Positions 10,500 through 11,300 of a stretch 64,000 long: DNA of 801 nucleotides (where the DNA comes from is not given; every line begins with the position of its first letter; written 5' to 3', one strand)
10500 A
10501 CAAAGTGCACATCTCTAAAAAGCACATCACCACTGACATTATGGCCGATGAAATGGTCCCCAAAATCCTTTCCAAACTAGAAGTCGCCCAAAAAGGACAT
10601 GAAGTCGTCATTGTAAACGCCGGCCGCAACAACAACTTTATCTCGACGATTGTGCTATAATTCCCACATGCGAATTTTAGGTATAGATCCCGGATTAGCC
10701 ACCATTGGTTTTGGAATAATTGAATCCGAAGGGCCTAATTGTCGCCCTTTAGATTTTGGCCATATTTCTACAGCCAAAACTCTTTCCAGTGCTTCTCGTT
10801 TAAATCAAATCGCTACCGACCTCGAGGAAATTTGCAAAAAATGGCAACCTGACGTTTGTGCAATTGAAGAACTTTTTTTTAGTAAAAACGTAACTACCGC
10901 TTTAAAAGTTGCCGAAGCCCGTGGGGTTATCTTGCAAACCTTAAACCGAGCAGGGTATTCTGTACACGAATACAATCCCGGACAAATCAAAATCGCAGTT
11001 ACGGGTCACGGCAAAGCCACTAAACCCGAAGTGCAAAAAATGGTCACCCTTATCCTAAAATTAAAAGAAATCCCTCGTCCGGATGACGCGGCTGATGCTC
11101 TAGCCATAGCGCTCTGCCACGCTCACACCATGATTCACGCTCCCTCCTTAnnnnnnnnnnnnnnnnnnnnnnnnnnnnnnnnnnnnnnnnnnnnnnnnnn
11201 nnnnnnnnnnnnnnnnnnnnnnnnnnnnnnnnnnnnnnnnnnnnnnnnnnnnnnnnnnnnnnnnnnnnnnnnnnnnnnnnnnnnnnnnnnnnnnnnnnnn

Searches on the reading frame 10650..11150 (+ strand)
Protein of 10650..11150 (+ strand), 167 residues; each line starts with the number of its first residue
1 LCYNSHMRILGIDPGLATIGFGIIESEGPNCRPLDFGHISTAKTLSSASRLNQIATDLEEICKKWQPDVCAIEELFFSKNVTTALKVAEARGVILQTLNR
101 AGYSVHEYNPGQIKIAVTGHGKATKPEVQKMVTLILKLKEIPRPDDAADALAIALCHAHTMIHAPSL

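Call 102: search_protein_families(library=pfam, proteins=[window:10650-11150:+], max_evalue=0.00001)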
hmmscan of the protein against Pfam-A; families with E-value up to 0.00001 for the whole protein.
window:10650-11150:+ (167 aa): 1 family
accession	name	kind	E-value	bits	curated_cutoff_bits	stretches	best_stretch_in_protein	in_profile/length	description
PF02075.23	RuvC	-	2e-49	167.7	22.2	1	9-157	1-148/148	Crossover junction endodeoxyribonuclease RuvC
